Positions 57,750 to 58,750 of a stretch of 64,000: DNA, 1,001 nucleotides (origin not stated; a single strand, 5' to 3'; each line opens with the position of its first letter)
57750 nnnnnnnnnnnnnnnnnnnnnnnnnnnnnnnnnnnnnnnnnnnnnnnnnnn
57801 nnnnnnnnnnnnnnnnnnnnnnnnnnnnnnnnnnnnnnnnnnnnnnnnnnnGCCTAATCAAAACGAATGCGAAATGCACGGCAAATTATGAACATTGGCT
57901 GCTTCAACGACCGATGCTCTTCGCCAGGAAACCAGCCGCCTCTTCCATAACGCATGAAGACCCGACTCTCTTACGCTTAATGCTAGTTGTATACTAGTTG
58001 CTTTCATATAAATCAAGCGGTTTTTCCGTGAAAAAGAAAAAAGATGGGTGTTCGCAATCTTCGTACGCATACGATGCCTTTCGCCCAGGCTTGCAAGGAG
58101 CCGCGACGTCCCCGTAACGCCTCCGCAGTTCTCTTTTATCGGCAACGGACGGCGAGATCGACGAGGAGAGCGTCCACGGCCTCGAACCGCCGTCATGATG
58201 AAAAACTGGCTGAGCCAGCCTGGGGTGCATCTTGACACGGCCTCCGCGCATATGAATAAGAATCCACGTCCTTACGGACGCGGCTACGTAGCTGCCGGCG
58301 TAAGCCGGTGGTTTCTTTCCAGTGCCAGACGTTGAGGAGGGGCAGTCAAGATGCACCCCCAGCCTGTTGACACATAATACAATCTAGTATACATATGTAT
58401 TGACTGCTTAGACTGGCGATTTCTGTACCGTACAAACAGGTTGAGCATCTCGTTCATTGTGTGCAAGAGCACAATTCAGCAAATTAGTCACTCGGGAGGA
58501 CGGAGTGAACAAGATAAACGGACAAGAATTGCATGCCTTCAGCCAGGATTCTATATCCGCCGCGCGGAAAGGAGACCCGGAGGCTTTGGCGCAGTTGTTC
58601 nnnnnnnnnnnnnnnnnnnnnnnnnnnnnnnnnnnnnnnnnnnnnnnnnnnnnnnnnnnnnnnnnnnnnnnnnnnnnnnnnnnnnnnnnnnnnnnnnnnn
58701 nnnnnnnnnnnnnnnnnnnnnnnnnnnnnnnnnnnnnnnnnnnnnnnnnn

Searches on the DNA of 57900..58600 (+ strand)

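Call 11: search_rna_families(source=window, start=57900, end=58600, threshold=evalue, max_evalue=10, show_alignments=2)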
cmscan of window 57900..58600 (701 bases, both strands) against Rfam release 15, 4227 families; matches with E-value up to 10: 2.
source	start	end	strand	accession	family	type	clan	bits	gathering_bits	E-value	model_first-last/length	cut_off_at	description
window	58451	58472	-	RF00165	Corona_pk3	Cis-reg;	CL00117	13.5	35.6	7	1-61/61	no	Coronavirus 3' UTR pseudoknot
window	58209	58250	-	RF01130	sR46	Gene; snRNA; snoRNA; CD-box;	-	12.4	50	3.7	1-56/56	no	Small nucleolar RNA sR46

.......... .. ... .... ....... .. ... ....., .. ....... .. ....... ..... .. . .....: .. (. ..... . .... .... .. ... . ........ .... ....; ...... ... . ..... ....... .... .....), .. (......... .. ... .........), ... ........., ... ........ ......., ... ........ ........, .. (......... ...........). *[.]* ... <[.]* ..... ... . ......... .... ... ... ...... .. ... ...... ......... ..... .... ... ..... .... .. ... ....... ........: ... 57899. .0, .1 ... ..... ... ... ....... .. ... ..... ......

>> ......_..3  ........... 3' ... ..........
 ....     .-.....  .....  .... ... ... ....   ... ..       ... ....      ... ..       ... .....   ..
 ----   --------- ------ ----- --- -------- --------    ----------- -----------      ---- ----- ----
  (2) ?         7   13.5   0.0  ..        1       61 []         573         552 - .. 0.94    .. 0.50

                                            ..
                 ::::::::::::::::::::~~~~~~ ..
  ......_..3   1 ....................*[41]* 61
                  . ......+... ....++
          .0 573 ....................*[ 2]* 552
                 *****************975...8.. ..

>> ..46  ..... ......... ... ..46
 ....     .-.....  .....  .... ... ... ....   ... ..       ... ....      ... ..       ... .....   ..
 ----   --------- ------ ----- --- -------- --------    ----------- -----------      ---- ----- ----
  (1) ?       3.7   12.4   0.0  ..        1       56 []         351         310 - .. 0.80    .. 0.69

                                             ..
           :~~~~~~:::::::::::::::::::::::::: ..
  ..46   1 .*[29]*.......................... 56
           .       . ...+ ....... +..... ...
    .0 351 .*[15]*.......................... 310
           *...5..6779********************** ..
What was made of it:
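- On Known RNA family (Rfam): Only chance-level hits at E up to 10 around copy B (call 11).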

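Call 38: search_dna_similar(query=window:58214-58367:+, collection=plasmids, mode=distant, max_evalue=0.01)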
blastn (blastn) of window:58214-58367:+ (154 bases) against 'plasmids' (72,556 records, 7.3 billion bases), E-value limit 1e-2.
No match.
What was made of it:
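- Tried and rejected: Plasmid collection by blastn: nothing (call 38).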
